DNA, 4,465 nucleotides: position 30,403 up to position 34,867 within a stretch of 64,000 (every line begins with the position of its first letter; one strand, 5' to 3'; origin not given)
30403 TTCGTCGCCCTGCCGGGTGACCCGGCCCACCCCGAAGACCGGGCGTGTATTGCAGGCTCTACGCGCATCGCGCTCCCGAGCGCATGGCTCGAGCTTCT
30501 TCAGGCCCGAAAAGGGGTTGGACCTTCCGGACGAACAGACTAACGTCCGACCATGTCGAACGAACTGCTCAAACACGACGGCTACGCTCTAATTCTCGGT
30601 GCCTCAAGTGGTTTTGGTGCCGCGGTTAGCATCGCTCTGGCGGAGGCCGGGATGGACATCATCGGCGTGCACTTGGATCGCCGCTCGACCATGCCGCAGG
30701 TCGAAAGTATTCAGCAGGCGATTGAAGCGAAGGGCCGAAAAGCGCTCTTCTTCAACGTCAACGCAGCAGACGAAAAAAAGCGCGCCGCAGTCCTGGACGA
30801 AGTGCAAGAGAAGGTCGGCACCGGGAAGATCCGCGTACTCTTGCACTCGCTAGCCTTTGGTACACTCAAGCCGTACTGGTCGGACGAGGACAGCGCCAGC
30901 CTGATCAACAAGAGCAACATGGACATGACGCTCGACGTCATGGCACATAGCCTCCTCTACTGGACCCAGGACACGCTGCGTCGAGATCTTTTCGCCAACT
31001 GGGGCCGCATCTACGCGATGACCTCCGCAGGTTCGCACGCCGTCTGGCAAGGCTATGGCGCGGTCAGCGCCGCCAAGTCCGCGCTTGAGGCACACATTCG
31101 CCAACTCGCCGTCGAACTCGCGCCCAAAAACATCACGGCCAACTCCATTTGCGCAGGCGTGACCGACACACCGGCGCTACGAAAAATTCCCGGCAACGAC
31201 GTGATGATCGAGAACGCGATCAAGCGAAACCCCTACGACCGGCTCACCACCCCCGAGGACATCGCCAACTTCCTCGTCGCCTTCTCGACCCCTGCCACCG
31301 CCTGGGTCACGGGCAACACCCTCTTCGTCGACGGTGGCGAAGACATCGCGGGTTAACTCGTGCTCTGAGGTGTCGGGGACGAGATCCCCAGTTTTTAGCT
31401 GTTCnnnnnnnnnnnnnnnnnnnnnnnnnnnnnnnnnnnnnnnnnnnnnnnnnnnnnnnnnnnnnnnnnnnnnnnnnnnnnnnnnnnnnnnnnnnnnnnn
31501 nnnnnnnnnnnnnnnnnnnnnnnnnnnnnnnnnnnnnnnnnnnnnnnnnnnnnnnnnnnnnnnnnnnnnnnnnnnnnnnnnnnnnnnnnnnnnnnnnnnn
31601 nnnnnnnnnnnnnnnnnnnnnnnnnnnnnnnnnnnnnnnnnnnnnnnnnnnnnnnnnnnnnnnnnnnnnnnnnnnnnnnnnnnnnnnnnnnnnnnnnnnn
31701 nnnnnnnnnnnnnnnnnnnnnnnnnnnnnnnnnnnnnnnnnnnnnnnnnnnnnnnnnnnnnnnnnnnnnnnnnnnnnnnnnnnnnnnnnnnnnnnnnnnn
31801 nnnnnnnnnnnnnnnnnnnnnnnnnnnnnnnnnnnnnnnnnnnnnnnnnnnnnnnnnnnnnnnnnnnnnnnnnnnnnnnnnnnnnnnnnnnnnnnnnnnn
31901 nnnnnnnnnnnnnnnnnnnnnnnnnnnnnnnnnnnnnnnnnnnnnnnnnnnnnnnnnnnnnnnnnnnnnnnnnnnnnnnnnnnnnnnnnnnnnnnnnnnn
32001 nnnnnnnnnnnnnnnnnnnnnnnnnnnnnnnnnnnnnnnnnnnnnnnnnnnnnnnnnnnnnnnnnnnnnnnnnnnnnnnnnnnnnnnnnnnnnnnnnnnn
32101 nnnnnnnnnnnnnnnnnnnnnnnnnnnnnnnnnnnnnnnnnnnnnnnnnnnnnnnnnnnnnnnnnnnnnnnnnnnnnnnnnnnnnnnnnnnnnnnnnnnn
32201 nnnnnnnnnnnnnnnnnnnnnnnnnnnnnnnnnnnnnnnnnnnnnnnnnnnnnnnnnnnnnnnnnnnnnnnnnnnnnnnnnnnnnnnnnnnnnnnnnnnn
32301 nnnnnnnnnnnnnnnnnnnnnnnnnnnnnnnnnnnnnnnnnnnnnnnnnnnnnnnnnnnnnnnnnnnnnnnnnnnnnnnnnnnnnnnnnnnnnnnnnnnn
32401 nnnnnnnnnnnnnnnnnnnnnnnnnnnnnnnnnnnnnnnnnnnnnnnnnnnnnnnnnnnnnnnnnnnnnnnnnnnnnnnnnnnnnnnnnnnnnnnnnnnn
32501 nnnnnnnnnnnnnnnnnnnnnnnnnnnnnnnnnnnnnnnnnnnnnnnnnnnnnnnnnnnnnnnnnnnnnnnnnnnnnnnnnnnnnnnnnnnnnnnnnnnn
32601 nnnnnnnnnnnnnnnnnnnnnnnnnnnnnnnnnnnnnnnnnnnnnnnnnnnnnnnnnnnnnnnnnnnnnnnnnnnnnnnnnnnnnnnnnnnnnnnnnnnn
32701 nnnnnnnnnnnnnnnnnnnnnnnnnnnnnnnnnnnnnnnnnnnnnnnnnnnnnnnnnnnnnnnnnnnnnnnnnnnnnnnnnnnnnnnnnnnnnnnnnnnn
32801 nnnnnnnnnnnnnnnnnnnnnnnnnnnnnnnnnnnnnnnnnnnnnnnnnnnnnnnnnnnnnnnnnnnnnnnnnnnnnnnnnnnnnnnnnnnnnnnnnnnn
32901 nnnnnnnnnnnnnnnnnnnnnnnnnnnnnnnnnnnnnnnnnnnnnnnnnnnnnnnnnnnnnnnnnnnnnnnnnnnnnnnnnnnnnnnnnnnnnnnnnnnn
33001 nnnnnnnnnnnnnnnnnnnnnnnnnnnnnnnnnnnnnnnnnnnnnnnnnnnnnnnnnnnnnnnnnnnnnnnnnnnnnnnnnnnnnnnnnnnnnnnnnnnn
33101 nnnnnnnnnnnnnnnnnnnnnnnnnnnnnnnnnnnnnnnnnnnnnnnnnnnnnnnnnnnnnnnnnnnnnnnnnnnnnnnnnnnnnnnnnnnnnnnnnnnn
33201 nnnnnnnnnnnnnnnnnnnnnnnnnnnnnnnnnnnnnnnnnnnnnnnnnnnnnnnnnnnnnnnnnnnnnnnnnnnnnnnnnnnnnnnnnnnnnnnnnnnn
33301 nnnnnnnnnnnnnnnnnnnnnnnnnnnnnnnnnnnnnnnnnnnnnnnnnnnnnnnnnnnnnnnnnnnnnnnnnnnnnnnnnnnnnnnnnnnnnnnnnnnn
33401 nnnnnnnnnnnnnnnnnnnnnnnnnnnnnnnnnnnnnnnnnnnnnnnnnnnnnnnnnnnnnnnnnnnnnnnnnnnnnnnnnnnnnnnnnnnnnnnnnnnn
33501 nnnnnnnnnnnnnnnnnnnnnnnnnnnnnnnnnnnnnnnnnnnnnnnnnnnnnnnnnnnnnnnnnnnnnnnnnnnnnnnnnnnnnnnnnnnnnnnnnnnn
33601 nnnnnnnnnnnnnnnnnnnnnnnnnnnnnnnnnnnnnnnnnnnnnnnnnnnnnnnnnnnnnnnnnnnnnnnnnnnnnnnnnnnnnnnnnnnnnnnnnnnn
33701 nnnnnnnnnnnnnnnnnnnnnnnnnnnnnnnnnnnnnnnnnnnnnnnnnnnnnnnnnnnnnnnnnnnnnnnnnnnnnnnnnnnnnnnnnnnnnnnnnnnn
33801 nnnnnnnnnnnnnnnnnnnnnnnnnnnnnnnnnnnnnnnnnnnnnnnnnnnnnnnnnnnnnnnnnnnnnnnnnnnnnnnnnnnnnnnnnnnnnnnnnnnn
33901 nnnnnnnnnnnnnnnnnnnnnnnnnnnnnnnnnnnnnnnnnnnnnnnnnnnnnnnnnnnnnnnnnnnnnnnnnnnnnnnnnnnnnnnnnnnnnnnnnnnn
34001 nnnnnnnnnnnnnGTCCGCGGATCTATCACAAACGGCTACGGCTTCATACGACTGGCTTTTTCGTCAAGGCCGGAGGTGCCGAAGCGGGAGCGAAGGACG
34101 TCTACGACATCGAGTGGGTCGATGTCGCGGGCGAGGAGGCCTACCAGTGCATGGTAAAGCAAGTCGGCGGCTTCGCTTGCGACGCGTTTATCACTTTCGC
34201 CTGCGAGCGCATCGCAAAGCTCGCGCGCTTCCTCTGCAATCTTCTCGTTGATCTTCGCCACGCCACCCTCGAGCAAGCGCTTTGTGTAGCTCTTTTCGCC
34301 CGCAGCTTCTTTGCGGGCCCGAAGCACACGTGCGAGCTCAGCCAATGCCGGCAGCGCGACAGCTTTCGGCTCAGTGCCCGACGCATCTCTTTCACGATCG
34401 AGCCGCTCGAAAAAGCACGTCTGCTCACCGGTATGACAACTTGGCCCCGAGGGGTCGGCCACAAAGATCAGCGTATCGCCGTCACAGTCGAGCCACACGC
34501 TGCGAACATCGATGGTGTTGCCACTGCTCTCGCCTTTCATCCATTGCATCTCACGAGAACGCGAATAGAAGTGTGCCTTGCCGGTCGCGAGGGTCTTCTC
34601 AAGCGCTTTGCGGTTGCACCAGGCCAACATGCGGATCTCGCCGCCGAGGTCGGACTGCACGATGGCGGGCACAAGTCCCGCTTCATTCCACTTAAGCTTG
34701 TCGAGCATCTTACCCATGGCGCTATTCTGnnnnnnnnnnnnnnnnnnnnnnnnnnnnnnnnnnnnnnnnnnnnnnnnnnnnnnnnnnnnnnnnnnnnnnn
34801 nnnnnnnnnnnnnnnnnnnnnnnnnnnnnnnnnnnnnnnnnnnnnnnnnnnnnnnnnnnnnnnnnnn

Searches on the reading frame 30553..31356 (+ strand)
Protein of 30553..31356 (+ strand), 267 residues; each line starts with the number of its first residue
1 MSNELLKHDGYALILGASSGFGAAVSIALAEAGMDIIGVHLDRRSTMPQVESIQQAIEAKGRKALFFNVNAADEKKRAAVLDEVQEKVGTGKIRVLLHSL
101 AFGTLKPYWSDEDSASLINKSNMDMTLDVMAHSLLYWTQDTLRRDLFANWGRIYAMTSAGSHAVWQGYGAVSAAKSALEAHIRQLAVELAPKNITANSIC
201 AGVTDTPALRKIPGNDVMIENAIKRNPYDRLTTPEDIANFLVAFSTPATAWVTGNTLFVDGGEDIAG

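Call 60: search_protein_families(library=pfam, proteins=[window:30553-31356:+], max_evalue=0.00001)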
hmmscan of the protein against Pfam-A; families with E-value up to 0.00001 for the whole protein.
window:30553-31356:+ (267 aa): 2 families
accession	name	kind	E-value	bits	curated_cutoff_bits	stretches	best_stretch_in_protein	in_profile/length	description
PF13561.12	adh_short_C2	-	4.5e-47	161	27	1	16-262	1-234/236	Enoyl-(Acyl carrier protein) reductase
PF00106.31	adh_short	-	9.8e-26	90.9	26.6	1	12-212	3-190/195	short chain dehydrogenase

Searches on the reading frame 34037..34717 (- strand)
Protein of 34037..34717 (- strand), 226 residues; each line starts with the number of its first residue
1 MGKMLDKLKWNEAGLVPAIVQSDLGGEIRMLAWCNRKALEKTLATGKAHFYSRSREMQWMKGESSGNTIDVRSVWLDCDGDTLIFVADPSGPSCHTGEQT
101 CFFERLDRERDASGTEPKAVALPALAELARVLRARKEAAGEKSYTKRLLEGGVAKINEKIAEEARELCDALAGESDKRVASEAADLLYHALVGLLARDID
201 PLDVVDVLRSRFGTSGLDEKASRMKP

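Call 60: search_protein_families(library=pfam, proteins=[window:34037-34717:-], max_evalue=0.00001)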
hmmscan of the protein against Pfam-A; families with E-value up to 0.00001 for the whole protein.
window:34037-34717:- (226 aa): 2 families
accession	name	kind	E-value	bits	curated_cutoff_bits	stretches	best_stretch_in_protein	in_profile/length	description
PF01502.23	PRA-CH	-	1.5e-30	105.3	27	1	30-103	1-74/74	Phosphoribosyl-AMP cyclohydrolase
PF01503.22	PRA-PH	-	3.1e-19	69.6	21.3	1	126-210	2-84/86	Phosphoribosyl-ATP pyrophosphohydrolase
